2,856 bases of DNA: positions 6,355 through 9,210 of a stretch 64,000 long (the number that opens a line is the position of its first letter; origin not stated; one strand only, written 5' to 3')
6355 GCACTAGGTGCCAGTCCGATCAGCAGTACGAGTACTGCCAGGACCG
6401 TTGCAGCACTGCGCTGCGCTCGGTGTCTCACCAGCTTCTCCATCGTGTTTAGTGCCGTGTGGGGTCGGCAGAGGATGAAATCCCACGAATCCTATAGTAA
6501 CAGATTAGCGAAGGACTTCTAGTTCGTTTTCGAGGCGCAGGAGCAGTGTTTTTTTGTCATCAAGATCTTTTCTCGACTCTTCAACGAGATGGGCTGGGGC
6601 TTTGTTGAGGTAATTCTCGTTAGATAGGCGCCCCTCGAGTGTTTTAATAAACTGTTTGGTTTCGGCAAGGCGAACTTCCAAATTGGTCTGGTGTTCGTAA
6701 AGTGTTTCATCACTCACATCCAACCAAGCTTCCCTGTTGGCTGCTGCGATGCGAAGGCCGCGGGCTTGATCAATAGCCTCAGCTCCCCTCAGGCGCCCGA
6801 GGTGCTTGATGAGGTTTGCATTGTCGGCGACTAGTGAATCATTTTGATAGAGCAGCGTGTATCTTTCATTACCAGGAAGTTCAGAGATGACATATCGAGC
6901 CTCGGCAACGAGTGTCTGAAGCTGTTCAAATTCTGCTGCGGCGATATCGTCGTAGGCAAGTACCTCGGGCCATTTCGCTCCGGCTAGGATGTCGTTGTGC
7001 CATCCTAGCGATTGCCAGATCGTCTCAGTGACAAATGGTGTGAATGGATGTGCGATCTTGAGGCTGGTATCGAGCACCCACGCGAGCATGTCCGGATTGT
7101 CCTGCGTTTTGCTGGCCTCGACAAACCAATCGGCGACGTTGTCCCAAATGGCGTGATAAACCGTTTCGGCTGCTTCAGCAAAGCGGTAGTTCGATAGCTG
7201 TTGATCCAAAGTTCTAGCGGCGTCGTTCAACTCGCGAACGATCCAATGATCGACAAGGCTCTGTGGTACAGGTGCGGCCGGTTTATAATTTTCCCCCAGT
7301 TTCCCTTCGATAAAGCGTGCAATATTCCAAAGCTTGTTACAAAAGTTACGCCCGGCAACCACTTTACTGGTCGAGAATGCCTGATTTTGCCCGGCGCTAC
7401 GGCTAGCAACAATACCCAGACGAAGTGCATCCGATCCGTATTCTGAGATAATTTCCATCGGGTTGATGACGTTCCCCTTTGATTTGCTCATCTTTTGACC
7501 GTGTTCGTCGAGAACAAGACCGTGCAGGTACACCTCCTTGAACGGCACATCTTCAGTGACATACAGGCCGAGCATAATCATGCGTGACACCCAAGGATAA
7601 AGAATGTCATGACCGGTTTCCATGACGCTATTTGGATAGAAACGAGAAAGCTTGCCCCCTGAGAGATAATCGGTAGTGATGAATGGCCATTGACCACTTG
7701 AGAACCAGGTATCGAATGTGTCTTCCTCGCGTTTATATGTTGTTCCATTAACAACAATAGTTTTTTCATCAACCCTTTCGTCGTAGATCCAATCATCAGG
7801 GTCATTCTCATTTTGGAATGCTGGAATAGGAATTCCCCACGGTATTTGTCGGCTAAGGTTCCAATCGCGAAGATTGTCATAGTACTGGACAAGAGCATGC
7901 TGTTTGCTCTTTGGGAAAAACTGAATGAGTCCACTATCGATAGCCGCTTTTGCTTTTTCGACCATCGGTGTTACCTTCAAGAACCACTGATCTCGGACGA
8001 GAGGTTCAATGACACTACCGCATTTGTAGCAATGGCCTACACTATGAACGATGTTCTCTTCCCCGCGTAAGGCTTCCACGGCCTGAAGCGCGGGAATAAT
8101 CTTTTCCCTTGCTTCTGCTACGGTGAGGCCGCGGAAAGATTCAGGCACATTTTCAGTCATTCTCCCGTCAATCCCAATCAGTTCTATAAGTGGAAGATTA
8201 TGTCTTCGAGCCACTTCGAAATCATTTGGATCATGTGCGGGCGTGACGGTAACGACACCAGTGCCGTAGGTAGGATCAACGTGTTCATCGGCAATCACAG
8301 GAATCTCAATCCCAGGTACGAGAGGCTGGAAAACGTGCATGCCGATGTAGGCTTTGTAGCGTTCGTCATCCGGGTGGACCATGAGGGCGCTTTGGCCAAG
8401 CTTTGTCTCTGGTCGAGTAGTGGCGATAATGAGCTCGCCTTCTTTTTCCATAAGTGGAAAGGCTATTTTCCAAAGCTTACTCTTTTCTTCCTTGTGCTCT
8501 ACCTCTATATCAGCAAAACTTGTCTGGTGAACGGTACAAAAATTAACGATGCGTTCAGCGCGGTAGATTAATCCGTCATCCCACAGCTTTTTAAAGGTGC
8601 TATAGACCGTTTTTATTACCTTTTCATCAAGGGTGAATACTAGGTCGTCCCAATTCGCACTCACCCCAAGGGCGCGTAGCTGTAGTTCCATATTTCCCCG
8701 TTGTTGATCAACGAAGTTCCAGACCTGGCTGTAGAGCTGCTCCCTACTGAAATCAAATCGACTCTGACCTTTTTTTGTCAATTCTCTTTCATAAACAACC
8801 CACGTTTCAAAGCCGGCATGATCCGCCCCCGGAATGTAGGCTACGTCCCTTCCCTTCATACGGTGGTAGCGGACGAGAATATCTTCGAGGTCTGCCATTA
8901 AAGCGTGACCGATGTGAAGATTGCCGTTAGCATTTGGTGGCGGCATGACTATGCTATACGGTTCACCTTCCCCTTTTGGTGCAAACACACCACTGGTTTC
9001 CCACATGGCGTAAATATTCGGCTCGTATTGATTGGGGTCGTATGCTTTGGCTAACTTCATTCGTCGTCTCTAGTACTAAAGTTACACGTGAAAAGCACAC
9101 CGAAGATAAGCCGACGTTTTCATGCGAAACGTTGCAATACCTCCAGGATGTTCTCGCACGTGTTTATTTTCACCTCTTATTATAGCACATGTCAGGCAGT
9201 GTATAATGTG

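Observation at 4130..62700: Mosaic of at least 13 GC-rich mini-islands with their own expression signals, in a ~48-50 % GC reduced genome with no recombinase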

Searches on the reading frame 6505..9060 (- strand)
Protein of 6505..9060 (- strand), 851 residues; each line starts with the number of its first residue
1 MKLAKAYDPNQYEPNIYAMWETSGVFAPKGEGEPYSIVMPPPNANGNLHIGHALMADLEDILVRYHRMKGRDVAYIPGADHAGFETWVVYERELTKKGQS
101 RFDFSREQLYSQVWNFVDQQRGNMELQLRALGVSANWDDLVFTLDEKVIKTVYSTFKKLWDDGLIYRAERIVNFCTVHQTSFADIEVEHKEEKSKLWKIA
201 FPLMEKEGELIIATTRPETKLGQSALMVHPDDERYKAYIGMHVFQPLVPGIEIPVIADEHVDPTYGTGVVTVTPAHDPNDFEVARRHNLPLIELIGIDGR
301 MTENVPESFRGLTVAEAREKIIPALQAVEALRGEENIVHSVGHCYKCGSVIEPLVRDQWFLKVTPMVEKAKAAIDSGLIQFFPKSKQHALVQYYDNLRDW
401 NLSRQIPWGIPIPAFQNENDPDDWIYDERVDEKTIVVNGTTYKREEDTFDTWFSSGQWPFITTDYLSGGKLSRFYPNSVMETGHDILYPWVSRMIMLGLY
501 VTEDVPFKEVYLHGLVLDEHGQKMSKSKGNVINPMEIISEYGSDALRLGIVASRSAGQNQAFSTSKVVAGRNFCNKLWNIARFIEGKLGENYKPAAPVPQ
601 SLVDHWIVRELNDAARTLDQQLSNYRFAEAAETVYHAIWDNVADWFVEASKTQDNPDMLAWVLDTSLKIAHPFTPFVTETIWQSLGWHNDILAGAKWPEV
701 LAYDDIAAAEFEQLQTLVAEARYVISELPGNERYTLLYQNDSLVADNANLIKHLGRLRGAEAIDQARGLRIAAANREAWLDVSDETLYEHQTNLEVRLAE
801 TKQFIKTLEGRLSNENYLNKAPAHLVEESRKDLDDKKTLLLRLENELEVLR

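Call 11: find_encoding_contigs(protein=window:6505-9060:-, flank=10000, max_places=6)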
Protein window:6505-9060:- (851 aa): 1 contig read that carries it; 1 place shown.
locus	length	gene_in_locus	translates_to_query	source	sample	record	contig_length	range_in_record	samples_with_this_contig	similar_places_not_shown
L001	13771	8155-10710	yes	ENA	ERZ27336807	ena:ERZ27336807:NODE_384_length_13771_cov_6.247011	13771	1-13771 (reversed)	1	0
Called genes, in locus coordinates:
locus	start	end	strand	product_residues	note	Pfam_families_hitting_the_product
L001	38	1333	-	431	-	PF08245:Mur_ligase_M, PF02875:Mur_ligase_C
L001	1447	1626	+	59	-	-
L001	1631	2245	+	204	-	PF08007:JmjC_2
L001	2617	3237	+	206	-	PF08007:JmjC_2 (weak)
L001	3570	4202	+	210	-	PF08007:JmjC_2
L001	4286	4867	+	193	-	PF01300:Sua5_yciO_yrdC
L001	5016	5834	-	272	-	PF13539:Peptidase_M15_4 (weak)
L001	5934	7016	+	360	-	PF00814:TsaD, PF22521:HypF_C_2 (weak)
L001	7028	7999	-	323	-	PF02388:FemAB, PF13480:Acetyltransf_6, PF02388:FemAB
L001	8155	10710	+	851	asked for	PF00133:tRNA-synt_1, PF01406:tRNA-synt_1e (faint), PF09334:tRNA-synt_1g, PF13603:tRNA-synt_1_2, PF09334:tRNA-synt_1g, PF08264:Anticodon_1, PF10458:Val_tRNA-synt_C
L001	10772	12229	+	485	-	PF01510:Amidase_2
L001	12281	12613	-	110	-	-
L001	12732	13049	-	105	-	-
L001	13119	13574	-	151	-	PF02590:SPOUT_MTase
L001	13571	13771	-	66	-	?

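Call 17: find_related_loci(query=window:6505-9060:-, collection=genome_contigs, flank=10000)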
Query window:6505-9060:- (851 aa) in genome_contigs; peptide patterns used: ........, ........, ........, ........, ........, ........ (x = any residue, [..] = any of these).
558 stretches matched a pattern; 527 encode a relative of the query (tblastn E <= 1e-3); the best 80 are kept; 80 distinct loci.
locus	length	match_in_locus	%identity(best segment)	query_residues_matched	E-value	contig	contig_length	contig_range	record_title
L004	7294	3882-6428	77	1-851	0e+0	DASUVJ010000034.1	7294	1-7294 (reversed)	MAG TPA_asm: Candidatus Saccharimonadales bacterium isolate SMAG_U1812 k141_1574231, whole genome shotgun sequence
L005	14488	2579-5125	75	1-851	0e+0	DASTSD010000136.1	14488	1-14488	MAG TPA_asm: Candidatus Saccharimonadales bacterium isolate SMAG_U2271 k141_1357390, whole genome shotgun sequence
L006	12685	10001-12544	76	1-850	0e+0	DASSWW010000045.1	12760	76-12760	MAG TPA_asm: Candidatus Saccharimonadales bacterium isolate SMAG_U633 k141_417124, whole genome shotgun sequence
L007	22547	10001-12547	75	1-851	0e+0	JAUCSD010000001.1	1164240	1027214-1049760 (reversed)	MAG: Candidatus Saccharibacteria bacterium isolate RYN_404 scaffold_239928, whole genome shotgun sequence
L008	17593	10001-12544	75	1-850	0e+0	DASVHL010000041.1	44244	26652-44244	MAG TPA_asm: Candidatus Saccharimonadales bacterium isolate SMAG_U2965 k141_2180, whole genome shotgun sequence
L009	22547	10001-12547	74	1-851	0e+0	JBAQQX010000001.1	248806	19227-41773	MAG: Candidatus Saccharimonadales bacterium isolate MFD12015_ilm_asm_bin4 k127_187969, whole genome shotgun sequence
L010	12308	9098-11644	74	1-850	0e+0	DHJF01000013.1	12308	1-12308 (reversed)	MAG TPA_asm: Candidatus Saccharibacteria bacterium UBA4727 UBA4727_contig_6396, whole genome shotgun sequence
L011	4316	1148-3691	72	1-850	0e+0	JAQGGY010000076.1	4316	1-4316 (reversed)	MAG: Candidatus Saccharibacteria bacterium isolate RYN_419 scaffold_1419232, whole genome shotgun sequence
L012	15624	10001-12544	72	1-850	0e+0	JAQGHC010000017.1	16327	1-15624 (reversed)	MAG: Candidatus Saccharibacteria bacterium isolate RYN_423 scaffold_126328, whole genome shotgun sequence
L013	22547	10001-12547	72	1-851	0e+0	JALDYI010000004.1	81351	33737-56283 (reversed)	MAG: Candidatus Saccharibacteria bacterium isolate MCT-ROC-18 NODE_88_length_81351_cov_7.580139, whole genome shotgun se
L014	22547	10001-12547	72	1-851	0e+0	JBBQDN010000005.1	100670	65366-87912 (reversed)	MAG: Candidatus Saccharimonadales bacterium isolate Co_metawrap_1166 Cmw_1166_k141_11627648_length_100670_cov_16.9987, w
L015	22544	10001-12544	71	1-850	0e+0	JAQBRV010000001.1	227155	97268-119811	MAG: Candidatus Saccharibacteria bacterium isolate RYN_410 scaffold_1563544, whole genome shotgun sequence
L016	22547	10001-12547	72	1-850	0e+0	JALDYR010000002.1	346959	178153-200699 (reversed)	MAG: Candidatus Saccharibacteria bacterium isolate MCT-ROC-43 NODE_3_length_346959_cov_59.317160, whole genome shotgun s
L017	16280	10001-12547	70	1-851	0e+0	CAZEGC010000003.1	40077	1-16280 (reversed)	MAG TPA_asm: uncultured Candidatus Saccharibacteria bacterium isolate SRP220891_co3_212 genome assembly, contig: NODE_90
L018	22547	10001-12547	71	1-850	0e+0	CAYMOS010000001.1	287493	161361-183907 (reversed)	MAG TPA_asm: uncultured Candidatus Saccharibacteria bacterium isolate SRP199154_co1_50 genome assembly, contig: NODE_7_l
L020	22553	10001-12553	70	1-851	0e+0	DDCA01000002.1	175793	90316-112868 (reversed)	MAG TPA_asm: Candidatus Saccharibacteria bacterium UBA2018 UBA2018_contig_1202, whole genome shotgun sequence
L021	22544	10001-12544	70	1-850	0e+0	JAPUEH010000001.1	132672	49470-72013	MAG: Candidatus Saccharibacteria bacterium isolate labscale reactor_MAG20 NODE_104_length_132672_cov_8.422714, whole gen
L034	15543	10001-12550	69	1-850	0e+0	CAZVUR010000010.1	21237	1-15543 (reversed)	MAG TPA_asm: uncultured Candidatus Saccharibacteria bacterium isolate SRP133034_co1_59 genome assembly, contig: NODE_235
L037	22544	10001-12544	69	1-850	0e+0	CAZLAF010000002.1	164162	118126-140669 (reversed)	MAG TPA_asm: uncultured Candidatus Saccharibacteria bacterium isolate binchicken_co173_115 genome assembly, contig: NODE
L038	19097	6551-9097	68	1-851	0e+0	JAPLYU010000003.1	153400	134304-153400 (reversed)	MAG: Candidatus Saccharibacteria bacterium isolate LacPavin_0818_WC45_MAG_42_11 LacPavin_0818_WC45_scaffold_149624, whol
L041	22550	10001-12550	68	1-850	0e+0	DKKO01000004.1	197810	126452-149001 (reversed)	MAG TPA_asm: Candidatus Saccharibacteria bacterium UBA6664 UBA6664_contig_1302, whole genome shotgun sequence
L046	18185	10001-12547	69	1-851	0e+0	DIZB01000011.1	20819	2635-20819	MAG TPA_asm: Candidatus Saccharibacteria bacterium UBA6039 UBA6039_contig_2920, whole genome shotgun sequence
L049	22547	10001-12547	69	1-851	0e+0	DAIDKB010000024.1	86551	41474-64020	MAG TPA_asm: bacterium isolate clean398 k141_880035, whole genome shotgun sequence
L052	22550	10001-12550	67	1-850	0e+0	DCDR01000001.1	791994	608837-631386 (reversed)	MAG TPA_asm: Candidatus Saccharibacteria bacterium UBA1050 UBA1050_contig_1, whole genome shotgun sequence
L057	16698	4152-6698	68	1-851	0e+0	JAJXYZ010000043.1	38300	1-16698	MAG: bacterium isolate BP7.bin25 NODE_1302_length_38300_cov_2.254421, whole genome shotgun sequence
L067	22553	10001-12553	67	1-850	0e+0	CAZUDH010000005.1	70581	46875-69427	MAG TPA_asm: uncultured Candidatus Saccharibacteria bacterium isolate SRP285395_co2_116 genome assembly, contig: NODE_48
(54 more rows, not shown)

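Call 52: search_protein_families(library=pfam, max_evalue=0.001, proteins=[L004:751-1536:+, L009:724-1311:-, L014:6520-6972:-, L020:15311-16876:-, L021:5151-5669:+, L034:13919-14686:+, L041:14026-14763:+, L046:5828-7705:-])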
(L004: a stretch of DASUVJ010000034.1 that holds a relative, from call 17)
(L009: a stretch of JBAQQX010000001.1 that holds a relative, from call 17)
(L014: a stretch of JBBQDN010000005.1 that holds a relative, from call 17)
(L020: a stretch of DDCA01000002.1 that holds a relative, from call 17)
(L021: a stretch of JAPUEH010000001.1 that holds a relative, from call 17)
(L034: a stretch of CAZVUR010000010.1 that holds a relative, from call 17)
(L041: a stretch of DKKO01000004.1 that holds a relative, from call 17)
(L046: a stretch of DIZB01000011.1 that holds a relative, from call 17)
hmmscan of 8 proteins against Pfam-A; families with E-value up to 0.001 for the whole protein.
L004:751-1536:+ (261 aa): 0 families

L009:724-1311:- (195 aa): 0 families

L014:6520-6972:- (150 aa): 0 families

L020:15311-16876:- (521 aa): 1 family
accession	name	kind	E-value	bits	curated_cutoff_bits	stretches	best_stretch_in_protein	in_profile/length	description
PF00860.26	Xan_ur_permease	-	7e-26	91.3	27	1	60-475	6-386/389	Permease family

L021:5151-5669:+ (172 aa): 0 families

L034:13919-14686:+ (255 aa): 0 families

L041:14026-14763:+ (245 aa): 0 families

L046:5828-7705:- (625 aa): 3 families
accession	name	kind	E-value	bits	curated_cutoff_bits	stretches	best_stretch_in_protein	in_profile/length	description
PF00239.26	Resolvase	-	2e-34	119.2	23.3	1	33-184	1-144/145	Resolvase, N terminal domain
PF07508.19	Recombinase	-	7e-15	55.6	21.1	1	212-305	1-102/102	Recombinase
PF13408.12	Zn_ribbon_recom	-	1.9e-09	38.2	25.3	1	319-374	2-54/58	Recombinase zinc beta ribbon domain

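Call 53: search_protein_families(library=pfam, max_evalue=0.001, proteins=[L049:3555-4121:+, L052:15852-16253:+, L057:9610-10569:-, L067:19517-20158:+, L037:5451-5873:+, L038:12492-12977:-])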
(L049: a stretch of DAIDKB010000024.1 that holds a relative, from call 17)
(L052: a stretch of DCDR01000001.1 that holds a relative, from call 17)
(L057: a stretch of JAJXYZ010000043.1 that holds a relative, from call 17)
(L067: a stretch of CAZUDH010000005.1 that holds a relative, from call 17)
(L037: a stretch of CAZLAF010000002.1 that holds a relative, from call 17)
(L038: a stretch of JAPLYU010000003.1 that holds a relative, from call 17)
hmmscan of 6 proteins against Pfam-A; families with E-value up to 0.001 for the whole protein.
L049:3555-4121:+ (188 aa): 1 family
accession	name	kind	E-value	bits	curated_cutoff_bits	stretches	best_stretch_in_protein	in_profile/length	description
PF01066.26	CDP-OH_P_transf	-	1.1e-24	88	22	1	13-163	2-149/152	CDP-alcohol phosphatidyltransferase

L052:15852-16253:+ (133 aa): 0 families

L057:9610-10569:- (319 aa): 0 families

L067:19517-20158:+ (213 aa): 1 family
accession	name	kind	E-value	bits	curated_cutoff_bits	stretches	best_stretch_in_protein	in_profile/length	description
PF16475.10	DUF5052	-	3.6e-54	183.8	29.4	1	14-213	2-199/199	Domain of unknown function (DUF5052)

L037:5451-5873:+ (140 aa): 0 families

L038:12492-12977:- (161 aa): 0 families

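Call 101: search_dna_similar(query=L046:5828-7705:-, collection=phages, mode=protein, max_evalue=1e-10, max_rows=12)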
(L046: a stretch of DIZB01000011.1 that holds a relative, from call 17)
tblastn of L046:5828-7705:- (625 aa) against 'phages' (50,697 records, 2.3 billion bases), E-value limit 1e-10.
Records with a match: 247; places in all: 247; records where one place covers at least 80% of the query: 0.
Best place of each record, by identity: <60% 247.
By first word of the organism name: Streptococcus 79; Bacteriophage 37; Bacillus 19; Mycobacterium 19; Lactococcus 12; Faecalibacterium 10; Listeria 8; Clostridium 8; Paenibacillus 5; Staphylococcus 4; and 27 more.
By host as written in the record: - 51; Mycobacterium smegmatis mc2 155 12; Faecalibacterium prausnitzii 8; Listeria monocytogenes 6; Bacillus anthracis 6; Lactococcus lactis SMQ-86 4; Clostridium tetani ATCC 19406 4; Lactococcus lactis 3; and 124 more.
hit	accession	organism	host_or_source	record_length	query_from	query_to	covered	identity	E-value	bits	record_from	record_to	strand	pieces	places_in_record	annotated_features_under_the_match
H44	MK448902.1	Streptococcus phage Javan308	Streptococcus mitis B6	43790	32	513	77%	25.0%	2e-19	99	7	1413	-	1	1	putative integrase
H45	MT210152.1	Bacillus phage vB_Bacillus_1020A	Bacillus sp.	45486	32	509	76%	24.9%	3e-23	111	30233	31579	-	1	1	hypothetical protein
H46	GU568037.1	Deep-sea thermophilic phage D6E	-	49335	32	442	66%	28.7%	4e-24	114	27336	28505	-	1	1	recombinase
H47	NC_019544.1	Deep-sea thermophilic phage D6E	-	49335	32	442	66%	28.7%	4e-24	114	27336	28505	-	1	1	integrase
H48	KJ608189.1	Leuconostoc phage LLC-1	Lactococcus lactis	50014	29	451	68%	27.7%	7e-21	103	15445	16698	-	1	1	integrase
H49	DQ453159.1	Geobacillus virus E2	Geobacillus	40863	32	457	68%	27.4%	3e-27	124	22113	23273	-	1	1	putative recombinase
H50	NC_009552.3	Geobacillus virus E2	Geobacillus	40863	32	457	68%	27.4%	3e-27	124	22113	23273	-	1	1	integrase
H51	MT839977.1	Bacteriophage sp.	human fecal samples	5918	31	461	69%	27.1%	3e-22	107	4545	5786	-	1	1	record has no annotation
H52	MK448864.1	Streptococcus phage Javan180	Streptococcus equi 4047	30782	31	471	71%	26.5%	2e-24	115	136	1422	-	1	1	integrase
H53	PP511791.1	Dulem virus 39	Propithecus coquereli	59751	29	465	70%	26.6%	5e-20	101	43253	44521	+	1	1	integrase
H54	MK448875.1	Streptococcus phage Javan210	Streptococcus equinus MPR4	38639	26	451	68%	27.3%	3e-26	121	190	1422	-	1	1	integrase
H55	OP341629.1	Geobacillus phage vB_GthS_PK5.2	Geobacillus thermodenitrificans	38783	32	442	66%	27.9%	7e-24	113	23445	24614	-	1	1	site-specific recombinase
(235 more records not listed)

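Call 102: search_dna_similar(query=L046:5828-7705:-, collection=plasmids, mode=protein, max_evalue=1e-10, max_rows=12)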
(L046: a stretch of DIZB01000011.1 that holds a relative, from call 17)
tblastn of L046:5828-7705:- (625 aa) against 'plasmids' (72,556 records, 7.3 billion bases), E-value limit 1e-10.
Records with a match: 155; places in all: 158; records where one place covers at least 80% of the query: 0.
Best place of each record, by identity: <60% 155.
By first word of the organism name: Ralstonia 54; Enterococcus 33; Bacillus 11; Enterobacter 5; Sphingobium 5; Clostridium 4; Subdoligranulum 3; Staphylococcus 3; Clostridioides 3; Skermanella 2; and 28 more.
By predicted mobility (MOB-suite, as given by PLSDB): non-mobilizable 63; mobilizable 61; conjugative 31.
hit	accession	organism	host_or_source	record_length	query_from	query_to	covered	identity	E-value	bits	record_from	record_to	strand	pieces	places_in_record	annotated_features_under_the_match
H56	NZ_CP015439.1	Anoxybacillus amylolyticus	Microbial isolate,soil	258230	32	508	76%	26.1%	5e-26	121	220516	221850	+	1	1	recombinase family protein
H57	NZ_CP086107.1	Skermanella mucosa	single cell,crude oil contaminated ...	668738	35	515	77%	25.4%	7e-13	80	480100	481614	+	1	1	hypothetical protein (x2)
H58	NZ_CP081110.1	Sulfitobacter mediterraneus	-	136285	36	507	76%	25.8%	1e-18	99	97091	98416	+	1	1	recombinase family protein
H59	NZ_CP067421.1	Skermanella sp. TT6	Homo sapiens,single cell,skin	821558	32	445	66%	29.1%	4e-17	94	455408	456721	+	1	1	none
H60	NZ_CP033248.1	Clostridium butyricum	environment swab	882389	32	508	76%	24.6%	2e-18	98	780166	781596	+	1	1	recombinase family protein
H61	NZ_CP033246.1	Clostridium butyricum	Homo sapiens,stool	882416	32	508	76%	24.6%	2e-18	98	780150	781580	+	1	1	recombinase family protein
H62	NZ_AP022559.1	Geobacillus subterraneus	-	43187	32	441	66%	27.9%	2e-26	122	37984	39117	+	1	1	recombinase family protein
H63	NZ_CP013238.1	Clostridium butyricum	Microbial isolate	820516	32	445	66%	27.1%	2e-24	117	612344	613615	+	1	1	recombinase family protein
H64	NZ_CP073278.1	Clostridium butyricum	Homo sapiens,cell culture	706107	32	445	66%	27.1%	2e-24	117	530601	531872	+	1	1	recombinase family protein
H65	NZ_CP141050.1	Microvirga lotononidis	-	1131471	7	450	71%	25.1%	2e-11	76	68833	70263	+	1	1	none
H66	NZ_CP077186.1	Fusobacterium animalis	Homo sapiens,resected colorectal tumor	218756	39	469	69%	25.7%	6e-26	121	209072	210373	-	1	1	none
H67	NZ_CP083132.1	Bacillus thuringiensis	whole organism,Biopesticide Novodor 3FC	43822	32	451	67%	26.3%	4e-22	109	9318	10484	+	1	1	recombinase family protein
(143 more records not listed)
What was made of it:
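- Tried and rejected: Their best matches are Firmicutes phage integrases at 25-29% (calls 52, 101, 102).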
